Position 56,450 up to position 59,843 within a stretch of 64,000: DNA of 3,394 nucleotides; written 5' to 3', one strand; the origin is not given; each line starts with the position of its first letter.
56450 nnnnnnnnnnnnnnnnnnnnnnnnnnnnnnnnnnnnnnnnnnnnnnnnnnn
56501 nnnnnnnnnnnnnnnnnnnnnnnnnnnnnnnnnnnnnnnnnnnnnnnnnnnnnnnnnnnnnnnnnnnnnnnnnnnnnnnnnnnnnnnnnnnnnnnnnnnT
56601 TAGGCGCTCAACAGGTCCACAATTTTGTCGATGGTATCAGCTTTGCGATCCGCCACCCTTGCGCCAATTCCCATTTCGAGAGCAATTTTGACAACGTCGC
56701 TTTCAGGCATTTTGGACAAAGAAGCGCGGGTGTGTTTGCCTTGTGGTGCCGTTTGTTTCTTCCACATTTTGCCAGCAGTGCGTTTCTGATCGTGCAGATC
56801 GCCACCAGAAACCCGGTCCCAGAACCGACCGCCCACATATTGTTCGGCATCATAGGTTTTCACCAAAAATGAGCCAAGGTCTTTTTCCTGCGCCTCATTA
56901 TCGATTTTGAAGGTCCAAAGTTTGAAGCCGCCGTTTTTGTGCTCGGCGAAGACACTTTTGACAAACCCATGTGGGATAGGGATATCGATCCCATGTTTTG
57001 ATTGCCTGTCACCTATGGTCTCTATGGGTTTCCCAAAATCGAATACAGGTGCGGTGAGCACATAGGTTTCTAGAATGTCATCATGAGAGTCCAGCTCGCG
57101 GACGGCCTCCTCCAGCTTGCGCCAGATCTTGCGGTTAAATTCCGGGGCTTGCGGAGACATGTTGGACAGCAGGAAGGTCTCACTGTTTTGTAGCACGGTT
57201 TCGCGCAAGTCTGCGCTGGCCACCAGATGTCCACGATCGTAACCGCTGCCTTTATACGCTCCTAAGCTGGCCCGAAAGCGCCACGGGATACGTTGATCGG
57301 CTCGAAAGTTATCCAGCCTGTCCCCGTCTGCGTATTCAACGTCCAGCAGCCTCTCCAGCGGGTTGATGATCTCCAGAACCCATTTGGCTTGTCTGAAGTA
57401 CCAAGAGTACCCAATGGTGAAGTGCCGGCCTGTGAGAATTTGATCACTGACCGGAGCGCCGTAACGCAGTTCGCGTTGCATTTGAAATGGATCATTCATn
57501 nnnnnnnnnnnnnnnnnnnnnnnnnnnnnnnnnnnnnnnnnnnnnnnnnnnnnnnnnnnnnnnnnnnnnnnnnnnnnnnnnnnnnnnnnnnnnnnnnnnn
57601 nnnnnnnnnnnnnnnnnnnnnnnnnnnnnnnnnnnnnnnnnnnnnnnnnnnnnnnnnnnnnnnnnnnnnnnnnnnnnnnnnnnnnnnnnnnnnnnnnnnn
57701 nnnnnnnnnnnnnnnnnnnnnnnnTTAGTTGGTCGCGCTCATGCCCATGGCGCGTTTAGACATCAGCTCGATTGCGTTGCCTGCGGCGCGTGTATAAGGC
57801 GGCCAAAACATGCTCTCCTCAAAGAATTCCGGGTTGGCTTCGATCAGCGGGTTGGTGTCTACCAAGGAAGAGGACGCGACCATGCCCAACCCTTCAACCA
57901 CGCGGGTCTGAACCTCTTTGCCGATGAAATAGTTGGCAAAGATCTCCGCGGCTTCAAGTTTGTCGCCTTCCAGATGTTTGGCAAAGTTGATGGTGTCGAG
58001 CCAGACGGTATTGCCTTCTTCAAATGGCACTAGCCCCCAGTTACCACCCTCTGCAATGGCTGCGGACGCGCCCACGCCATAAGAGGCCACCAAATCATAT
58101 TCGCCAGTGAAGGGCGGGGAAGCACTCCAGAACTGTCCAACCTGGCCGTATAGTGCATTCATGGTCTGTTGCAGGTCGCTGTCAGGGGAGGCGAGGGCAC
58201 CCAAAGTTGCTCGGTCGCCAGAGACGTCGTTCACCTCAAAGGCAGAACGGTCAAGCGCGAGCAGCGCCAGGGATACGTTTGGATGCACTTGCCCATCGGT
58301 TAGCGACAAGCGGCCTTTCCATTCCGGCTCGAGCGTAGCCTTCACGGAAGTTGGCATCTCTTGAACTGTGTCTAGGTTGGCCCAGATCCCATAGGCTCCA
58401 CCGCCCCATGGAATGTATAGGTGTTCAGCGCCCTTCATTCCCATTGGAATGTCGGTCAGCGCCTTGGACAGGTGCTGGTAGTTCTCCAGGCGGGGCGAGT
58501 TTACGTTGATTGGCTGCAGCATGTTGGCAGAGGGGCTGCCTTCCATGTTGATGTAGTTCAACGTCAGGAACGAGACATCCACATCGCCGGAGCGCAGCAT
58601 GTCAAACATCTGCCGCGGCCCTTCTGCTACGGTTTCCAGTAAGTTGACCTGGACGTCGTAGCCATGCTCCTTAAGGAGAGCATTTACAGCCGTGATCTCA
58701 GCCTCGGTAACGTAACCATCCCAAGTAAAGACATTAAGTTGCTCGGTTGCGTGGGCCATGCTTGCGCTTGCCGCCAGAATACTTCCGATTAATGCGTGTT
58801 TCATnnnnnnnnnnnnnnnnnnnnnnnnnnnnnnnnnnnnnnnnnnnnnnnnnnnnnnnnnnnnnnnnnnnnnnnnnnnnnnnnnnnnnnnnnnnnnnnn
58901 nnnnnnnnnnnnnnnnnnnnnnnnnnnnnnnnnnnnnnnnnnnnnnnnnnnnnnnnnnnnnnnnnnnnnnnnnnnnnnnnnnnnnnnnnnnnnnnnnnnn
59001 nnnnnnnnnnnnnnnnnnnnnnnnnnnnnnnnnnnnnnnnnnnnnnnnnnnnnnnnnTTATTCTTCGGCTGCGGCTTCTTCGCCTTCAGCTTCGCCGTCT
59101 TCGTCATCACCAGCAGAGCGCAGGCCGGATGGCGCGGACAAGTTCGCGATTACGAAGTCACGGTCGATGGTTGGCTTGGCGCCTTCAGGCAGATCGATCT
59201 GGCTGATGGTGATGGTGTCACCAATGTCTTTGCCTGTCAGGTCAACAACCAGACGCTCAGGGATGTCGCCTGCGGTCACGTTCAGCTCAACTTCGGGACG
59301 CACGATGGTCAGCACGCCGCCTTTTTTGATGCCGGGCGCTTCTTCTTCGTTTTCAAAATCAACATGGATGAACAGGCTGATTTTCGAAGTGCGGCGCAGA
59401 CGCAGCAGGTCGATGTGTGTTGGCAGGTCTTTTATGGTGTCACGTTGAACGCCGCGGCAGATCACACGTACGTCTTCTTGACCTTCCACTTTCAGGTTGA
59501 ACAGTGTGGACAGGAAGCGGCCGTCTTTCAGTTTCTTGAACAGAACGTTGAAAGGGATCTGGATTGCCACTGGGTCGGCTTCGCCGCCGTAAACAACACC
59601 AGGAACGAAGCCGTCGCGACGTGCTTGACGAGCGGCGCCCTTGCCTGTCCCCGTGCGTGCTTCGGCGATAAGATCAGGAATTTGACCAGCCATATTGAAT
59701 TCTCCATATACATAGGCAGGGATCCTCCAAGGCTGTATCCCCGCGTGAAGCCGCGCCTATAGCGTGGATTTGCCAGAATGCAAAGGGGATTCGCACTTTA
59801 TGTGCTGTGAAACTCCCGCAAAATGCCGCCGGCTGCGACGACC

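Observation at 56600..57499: Cytoplasmic NucA/EndoG-type nuclease fused to a Rho-N-like helical domain, with no inhibitor gene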

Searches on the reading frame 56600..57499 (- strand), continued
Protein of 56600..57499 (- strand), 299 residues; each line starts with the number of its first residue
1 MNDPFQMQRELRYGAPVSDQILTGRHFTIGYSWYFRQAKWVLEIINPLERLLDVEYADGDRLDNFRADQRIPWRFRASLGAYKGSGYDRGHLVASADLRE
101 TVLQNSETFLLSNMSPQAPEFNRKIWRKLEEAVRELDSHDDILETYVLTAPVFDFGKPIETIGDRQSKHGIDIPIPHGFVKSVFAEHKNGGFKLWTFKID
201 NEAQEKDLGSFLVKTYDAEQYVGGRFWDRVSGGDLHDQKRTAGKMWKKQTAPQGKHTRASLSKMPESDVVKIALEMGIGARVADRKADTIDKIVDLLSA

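Call 74: find_related_loci(query=A1, collection=genome_contigs, flank=8000)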
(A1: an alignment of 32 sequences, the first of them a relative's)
Query A1 (299 aa) in genome_contigs; peptide patterns used: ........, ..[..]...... (x = any residue, [..] = any of these).
486 stretches matched a pattern; 433 encode a relative of the query (tblastn E <= 1e-3); the best 80 are kept; 80 distinct loci.
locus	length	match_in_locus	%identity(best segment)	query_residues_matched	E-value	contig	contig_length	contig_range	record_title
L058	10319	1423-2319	79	1-299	2e-163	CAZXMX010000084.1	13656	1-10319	MAG TPA_asm: uncultured Neomegalonema sp. isolate SRP065251_co1_23 genome assembly, contig: NODE_3639_length_13656_cov_8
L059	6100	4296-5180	79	1-294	9e-161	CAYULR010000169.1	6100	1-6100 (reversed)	MAG TPA_asm: uncultured Algimonas sp. isolate SRP268394_co2_67 genome assembly, contig: NODE_17756_length_6100_cov_3.529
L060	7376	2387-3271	78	1-294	5e-158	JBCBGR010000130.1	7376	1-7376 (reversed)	MAG: Pseudomonadota bacterium isolate J06616_11 NODE_130_length_7376_cov_4.893821, whole genome shotgun sequence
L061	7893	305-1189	77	1-294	4e-156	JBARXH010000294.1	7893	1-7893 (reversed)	MAG: Litorimonas sp. isolate MFD12174_ilm_asm_bin6 k127_43890, whole genome shotgun sequence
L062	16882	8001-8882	73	1-294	3e-142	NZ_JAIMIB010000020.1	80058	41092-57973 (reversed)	Roseovarius aestuarii strain KCTC 22174 R_aestuarii_Scaf20_length_80058_cov_145.745, whole genome shotgun sequence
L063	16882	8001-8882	72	1-294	8e-141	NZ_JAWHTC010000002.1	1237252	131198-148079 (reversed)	Aliisedimentitalea sp. MJ-SS2 NODE_2_length_1237252_cov_366.618317, whole genome shotgun sequence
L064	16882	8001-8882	70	1-294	4e-137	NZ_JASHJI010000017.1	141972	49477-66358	Roseibium sp. MMSF_3412 NODE_17_length_141972_cov_27.169597, whole genome shotgun sequence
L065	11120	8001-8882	67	1-294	3e-135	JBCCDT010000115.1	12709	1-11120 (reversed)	MAG: Pseudomonadota bacterium isolate P01_A01_bin.90 k141_1589940_length_12709_cov_42.7907, whole genome shotgun sequenc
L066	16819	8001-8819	64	1-272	7e-115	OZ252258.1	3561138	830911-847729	MAG: Erythrobacter sp. isolate 9b738c14-747b-43ec-9f63-e9a0436dce42 genome assembly, chromosome: 1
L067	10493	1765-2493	70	1-247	5e-114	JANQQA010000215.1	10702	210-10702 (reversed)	MAG: Bythopirellula sp. isolate IP29b_bin.185 k99_392289, whole genome shotgun sequence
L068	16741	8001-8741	68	1-247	1e-112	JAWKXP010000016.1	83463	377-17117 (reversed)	MAG: Sphingomonadaceae bacterium isolate ABC1.195 ABC1.195.fa-16, whole genome shotgun sequence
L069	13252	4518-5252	68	1-246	2e-112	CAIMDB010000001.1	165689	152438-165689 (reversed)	MAG: uncultured Sphingomonadales bacterium isolate Ja1_bin-3719 genome assembly, contig: bin-3719:01/38, whole genome sh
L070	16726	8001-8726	69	1-246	4e-112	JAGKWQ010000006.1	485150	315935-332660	MAG: Cellvibrionaceae bacterium isolate C8_D7_007 C8_D7_007_5, whole genome shotgun sequence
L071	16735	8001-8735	69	1-246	6e-112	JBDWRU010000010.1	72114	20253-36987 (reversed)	MAG: Erythrobacter sp. isolate AQ.13.M.D6_48_65 AQ_13_M_D6_48_65_000000000010, whole genome shotgun sequence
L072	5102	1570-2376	63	1-259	4e-112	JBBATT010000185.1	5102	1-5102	MAG: Chakrabartia sp. isolate EUL_278 ctg185-EUL_278, whole genome shotgun sequence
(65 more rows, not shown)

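Call 79: search_dna_similar(query=window:56600-57499:-, collection=phages, mode=protein, max_evalue=0.00001, max_rows=15)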
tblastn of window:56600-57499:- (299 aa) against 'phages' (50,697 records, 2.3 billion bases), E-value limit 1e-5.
Records with a match: 36; places in all: 36; records where one place covers at least 80% of the query: 0.
Best place of each record, by identity: <60% 36.
By first word of the organism name: Bacteriophage 13; Klebsiella 9; Campylobacter 6; Acinetobacter 2; Yersinia 2; Xanthomonas 1; Sinorhizobium 1; Ralstonia 1; uncultured 1.
By host as written in the record: - 16; Klebsiella pneumoniae 5; Klebsiella sp. 2; Xanthomonas vesicatoria 1; Klebsiella pneumoniae KP13 1; Sinohrizobium meliloti NRRL L-50 1; Yersinia ruckeri 1; Ralstonia solanacearum 1; and 8 more.
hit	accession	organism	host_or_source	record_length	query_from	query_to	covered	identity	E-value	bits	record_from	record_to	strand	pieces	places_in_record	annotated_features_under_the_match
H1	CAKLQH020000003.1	Acinetobacter phage MD-2021a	not known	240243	51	206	52%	38.0%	9e-22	101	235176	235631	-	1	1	nucA: Nuclease precursor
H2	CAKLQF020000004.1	Acinetobacter phage MD-2021a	not known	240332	51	206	52%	38.0%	9e-22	101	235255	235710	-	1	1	nucA: Nuclease precursor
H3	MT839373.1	Bacteriophage sp.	human fecal samples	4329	17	227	71%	28.0%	2e-14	79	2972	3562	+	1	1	record has no annotation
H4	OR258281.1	Xanthomonas phage XaC1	Xanthomonas vesicatoria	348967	19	221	68%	28.4%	2e-11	71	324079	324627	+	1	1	DNA/RNA non-specific endonuclease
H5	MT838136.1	Bacteriophage sp.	human fecal samples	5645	17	227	71%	27.0%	1e-12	74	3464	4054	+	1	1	record has no annotation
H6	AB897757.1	Klebsiella phage K64-1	Klebsiella pneumoniae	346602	19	209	64%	28.1%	8e-14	77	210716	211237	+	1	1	none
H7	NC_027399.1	Klebsiella phage K64-1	Klebsiella pneumoniae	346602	19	209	64%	28.1%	8e-14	77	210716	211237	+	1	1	periplasmic DNA/RNA non-specific endonuclease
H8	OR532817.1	Klebsiella phage RCIP0023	Klebsiella pneumoniae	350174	19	209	64%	28.1%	8e-14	77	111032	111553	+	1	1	hypothetical protein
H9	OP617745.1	Klebsiella phage KP13-7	Klebsiella pneumoniae KP13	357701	19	209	64%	27.6%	9e-14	77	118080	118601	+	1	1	hypothetical protein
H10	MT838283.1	Bacteriophage sp.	human fecal samples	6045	27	202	59%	29.9%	1e-8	62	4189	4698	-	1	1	record has no annotation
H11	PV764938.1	Sinorhizobium phage Phosso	Sinohrizobium meliloti NRRL L-50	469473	60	235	59%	29.1%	2e-11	71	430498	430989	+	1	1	DNA/RNA non-specific endonuclease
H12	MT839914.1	Bacteriophage sp.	human fecal samples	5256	25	183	53%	30.5%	3e-8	61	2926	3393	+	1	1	record has no annotation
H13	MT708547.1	Klebsiella phage Muenster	Klebsiella pneumoniae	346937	61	209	50%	31.5%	1e-13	77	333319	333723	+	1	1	periplasmic DNA/RNA non-specific endonuclease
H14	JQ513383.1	Klebsiella phage vB_KleM_RaK2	Klebsiella sp.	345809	60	208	50%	31.5%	2e-13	77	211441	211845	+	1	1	putative nuclease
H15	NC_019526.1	Klebsiella phage vB_KleM_RaK2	Klebsiella sp.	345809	60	208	50%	31.5%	2e-13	77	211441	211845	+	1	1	nuclease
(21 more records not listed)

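Call 80: search_dna_similar(query=window:56600-57499:-, collection=plasmids, mode=protein, max_evalue=0.00001, max_rows=15)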
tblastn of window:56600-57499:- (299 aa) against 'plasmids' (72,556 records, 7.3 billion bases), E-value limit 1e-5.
Records with a match: 285; places in all: 304; records where one place covers at least 80% of the query: 75.
Best place of each record, by identity: <60% 285.
By first word of the organism name: Piscirickettsia 77; Acetobacter 20; Cupriavidus 19; Campylobacter 16; Nostoc 14; Aeromonas 12; Acinetobacter 7; Polaromonas 6; Variovorax 6; Gluconobacter 5; and 63 more.
By predicted mobility (MOB-suite, as given by PLSDB): non-mobilizable 185; conjugative 55; mobilizable 45.
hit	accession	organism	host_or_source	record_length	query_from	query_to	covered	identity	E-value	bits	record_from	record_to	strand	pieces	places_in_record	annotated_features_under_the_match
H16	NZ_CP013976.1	Piscirickettsia salmonis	Salmo salar,culture,liver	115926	1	247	83%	31.3%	1e-25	114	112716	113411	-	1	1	DNA/RNA non-specific endonuclease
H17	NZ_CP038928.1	Piscirickettsia salmonis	Salmo salar,cell culture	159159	1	247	83%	31.3%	1e-25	114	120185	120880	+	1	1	DNA/RNA non-specific endonuclease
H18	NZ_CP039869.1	Piscirickettsia salmonis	Oncorhynchus kisutch,cell culture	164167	1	247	83%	31.3%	1e-25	114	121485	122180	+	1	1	DNA/RNA non-specific endonuclease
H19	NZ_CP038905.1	Piscirickettsia salmonis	Oncorhynchus mykiss,cell culture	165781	1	247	83%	31.3%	1e-25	114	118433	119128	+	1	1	DNA/RNA non-specific endonuclease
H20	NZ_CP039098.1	Piscirickettsia salmonis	Oncorhynchus kisutch,cell culture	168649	1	247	83%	31.3%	1e-25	114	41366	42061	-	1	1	DNA/RNA non-specific endonuclease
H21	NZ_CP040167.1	Piscirickettsia salmonis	Salmo salar,cell culture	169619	1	247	83%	31.3%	1e-25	114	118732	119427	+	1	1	DNA/RNA non-specific endonuclease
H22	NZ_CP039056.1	Piscirickettsia salmonis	Oncorhynchus mykiss,cell culture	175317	1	247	83%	31.3%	1e-25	114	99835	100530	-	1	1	DNA/RNA non-specific endonuclease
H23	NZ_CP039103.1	Piscirickettsia salmonis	Oncorhynchus kisutch,cell culture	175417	1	247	83%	31.3%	1e-25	114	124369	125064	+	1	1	DNA/RNA non-specific endonuclease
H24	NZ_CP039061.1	Piscirickettsia salmonis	Oncorhynchus mykiss,cell culture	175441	1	247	83%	31.3%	1e-25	114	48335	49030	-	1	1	DNA/RNA non-specific endonuclease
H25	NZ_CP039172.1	Piscirickettsia salmonis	Oncorhynchus mykiss,cell culture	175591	1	247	83%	31.3%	1e-25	114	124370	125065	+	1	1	DNA/RNA non-specific endonuclease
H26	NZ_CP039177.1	Piscirickettsia salmonis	Oncorhynchus mykiss,cell culture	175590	1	247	83%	31.3%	1e-25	114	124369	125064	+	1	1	DNA/RNA non-specific endonuclease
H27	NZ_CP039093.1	Piscirickettsia salmonis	Oncorhynchus kisutch,cell culture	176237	1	247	83%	31.3%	1e-25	114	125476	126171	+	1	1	DNA/RNA non-specific endonuclease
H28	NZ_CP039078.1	Piscirickettsia salmonis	Oncorhynchus kisutch,cell culture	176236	1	247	83%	31.3%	1e-25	114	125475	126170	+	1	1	DNA/RNA non-specific endonuclease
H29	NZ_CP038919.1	Piscirickettsia salmonis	Oncorhynchus kisutch,cell culture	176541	1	247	83%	31.3%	1e-25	114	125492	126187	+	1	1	DNA/RNA non-specific endonuclease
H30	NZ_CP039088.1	Piscirickettsia salmonis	Oncorhynchus kisutch,cell culture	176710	1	247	83%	31.3%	1e-25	114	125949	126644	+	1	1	DNA/RNA non-specific endonuclease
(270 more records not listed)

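Call 93: search_protein_families(library=pfam, proteins=[P0172, P0211, P0230, P0234, P0265, P0269, P0152, P0222, P0183, P0232], max_evalue=0.001)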
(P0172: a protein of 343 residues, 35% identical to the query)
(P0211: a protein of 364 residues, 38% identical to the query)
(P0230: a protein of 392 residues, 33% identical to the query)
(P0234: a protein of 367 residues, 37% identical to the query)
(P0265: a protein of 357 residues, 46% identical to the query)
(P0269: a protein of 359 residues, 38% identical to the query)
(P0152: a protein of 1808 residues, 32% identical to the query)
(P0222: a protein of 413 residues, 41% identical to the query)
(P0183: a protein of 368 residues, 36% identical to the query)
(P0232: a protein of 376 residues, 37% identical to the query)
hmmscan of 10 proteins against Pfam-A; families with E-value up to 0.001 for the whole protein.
P0172 (343 aa): 1 family
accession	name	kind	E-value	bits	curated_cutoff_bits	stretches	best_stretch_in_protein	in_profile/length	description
PF01223.29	Endonuclease_NS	-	3.5e-66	223.5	23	2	159-303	3-151/223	DNA/RNA non-specific endonuclease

P0211 (364 aa): 1 family
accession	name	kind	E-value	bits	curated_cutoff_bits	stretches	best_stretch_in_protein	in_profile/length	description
PF01223.29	Endonuclease_NS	-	2.2e-47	162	23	1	166-361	10-217/223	DNA/RNA non-specific endonuclease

P0230 (392 aa): 1 family
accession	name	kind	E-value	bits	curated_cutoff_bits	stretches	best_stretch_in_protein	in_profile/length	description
PF01223.29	Endonuclease_NS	-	3.5e-52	177.7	23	1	157-374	14-222/223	DNA/RNA non-specific endonuclease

P0234 (367 aa): 1 family
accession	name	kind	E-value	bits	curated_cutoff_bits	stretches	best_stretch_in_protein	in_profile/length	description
PF01223.29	Endonuclease_NS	-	7.2e-55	186.5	23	1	151-350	14-222/223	DNA/RNA non-specific endonuclease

P0265 (357 aa): 2 families
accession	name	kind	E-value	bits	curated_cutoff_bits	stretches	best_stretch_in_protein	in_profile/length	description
PF01223.29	Endonuclease_NS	-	2.3e-60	204.4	23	1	141-341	16-222/223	DNA/RNA non-specific endonuclease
PF13930.12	Endonuclea_NS_2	-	0.0007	20.2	27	0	194-270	44-116/132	DNA/RNA non-specific endonuclease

P0269 (359 aa): 1 family
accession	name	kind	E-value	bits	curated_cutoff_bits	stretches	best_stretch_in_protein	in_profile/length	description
PF01223.29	Endonuclease_NS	-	2.5e-51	174.9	23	1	142-342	20-222/223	DNA/RNA non-specific endonuclease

P0152 (1808 aa): 2 families
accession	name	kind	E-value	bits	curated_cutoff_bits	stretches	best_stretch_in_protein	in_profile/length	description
PF01223.29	Endonuclease_NS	-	9.9e-97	323.4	23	3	1252-1456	18-222/223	DNA/RNA non-specific endonuclease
PF07655.18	Secretin_N_2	-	7e-05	23.7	23.4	0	1342-1378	53-89/91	Secretin N-terminal domain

P0222 (413 aa): 1 family
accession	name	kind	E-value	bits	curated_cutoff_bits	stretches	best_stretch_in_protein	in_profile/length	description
PF01223.29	Endonuclease_NS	-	1.6e-44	152.7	23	1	70-276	8-222/223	DNA/RNA non-specific endonuclease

P0183 (368 aa): 2 families
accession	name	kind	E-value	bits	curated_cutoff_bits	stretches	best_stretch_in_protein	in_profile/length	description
PF01223.29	Endonuclease_NS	-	1.7e-56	191.8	23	1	55-264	4-222/223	DNA/RNA non-specific endonuclease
PF19067.5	DUF5763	-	3.1e-05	23.8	26.3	1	301-332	4-34/39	Family of unknown function (DUF5763)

P0232 (376 aa): 2 families
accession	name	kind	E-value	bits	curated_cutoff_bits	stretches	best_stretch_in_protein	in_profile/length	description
PF01223.29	Endonuclease_NS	-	1.4e-46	159.4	23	1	56-255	13-222/223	DNA/RNA non-specific endonuclease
PF00932.25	LTD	-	3e-09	37.7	34.3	1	294-373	13-104/109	Lamin Tail Domain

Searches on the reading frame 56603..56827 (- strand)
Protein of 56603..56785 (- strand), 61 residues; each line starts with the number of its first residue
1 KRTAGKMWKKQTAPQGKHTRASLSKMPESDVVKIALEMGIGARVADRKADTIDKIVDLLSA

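Call 6: search_protein_families(library=pfam, proteins=[window:56603-56785:-, window:56603-56827:-], max_evalue=10)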
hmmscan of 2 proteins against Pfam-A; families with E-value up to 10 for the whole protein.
seq(61 aa): 1 family
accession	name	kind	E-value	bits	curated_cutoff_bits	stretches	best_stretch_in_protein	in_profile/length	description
PF02775.26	TPP_enzyme_C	-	0.016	15.5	21.9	1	6-55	86-137/151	Thiamine pyrophosphate enzyme, C-terminal TPP binding domain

seq(75 aa): 1 family
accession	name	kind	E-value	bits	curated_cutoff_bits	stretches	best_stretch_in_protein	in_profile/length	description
PF02775.26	TPP_enzyme_C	-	0.029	14.6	21.9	1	20-69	86-137/151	Thiamine pyrophosphate enzyme, C-terminal TPP binding domain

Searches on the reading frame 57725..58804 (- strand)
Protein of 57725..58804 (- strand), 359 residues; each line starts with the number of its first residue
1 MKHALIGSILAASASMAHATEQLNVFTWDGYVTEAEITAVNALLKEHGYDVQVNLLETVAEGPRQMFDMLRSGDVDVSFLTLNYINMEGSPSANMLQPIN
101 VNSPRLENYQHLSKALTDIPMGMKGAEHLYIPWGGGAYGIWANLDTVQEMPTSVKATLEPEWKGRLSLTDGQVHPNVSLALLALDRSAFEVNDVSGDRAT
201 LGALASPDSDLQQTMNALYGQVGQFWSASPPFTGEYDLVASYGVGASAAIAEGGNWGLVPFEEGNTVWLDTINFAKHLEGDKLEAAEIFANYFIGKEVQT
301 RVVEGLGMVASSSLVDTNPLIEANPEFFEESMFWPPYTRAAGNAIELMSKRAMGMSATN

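Call 3: search_protein_families(library=pfam, proteins=[window:57725-58804:-], max_evalue=1)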
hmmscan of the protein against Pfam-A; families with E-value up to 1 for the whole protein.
window:57725-58804:- (359 aa): 2 families
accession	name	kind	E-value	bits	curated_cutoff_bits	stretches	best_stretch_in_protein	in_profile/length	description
PF13416.11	SBP_bac_8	-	1.3e-11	45.3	27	1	92-328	55-278/279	Bacterial extracellular solute-binding protein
PF13343.11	SBP_bac_6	-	4.3e-10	39.9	24.6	1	94-307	28-216/245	Bacterial extracellular solute-binding protein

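Call 70: search_protein_families(library=padloc, proteins=[window:57725-58804:-], max_evalue=0.001)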
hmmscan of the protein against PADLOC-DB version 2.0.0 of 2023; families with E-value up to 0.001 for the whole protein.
window:57725-58804:- (359 aa): 0 families

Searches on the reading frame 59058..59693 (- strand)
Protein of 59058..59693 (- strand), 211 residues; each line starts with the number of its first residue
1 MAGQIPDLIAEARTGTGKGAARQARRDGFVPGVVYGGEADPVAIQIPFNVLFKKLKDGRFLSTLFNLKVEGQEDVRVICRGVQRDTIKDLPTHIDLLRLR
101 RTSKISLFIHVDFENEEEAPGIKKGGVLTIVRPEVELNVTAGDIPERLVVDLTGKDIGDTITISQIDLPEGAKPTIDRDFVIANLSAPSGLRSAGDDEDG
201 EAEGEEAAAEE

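Call 69: search_protein_families(library=pfam, proteins=[window:59058-59693:-], max_evalue=0.00001)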
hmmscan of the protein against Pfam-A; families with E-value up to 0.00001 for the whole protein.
window:59058-59693:- (211 aa): 2 families
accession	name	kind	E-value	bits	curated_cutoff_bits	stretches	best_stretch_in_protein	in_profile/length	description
PF01386.24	Ribosomal_L25p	-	3.4e-22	79.1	23.6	1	9-96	2-82/82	Ribosomal L25p family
PF14693.11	Ribosomal_TL5_C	-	3.5e-22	79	27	1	104-188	1-83/84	Ribosomal protein TL5, C-terminal domain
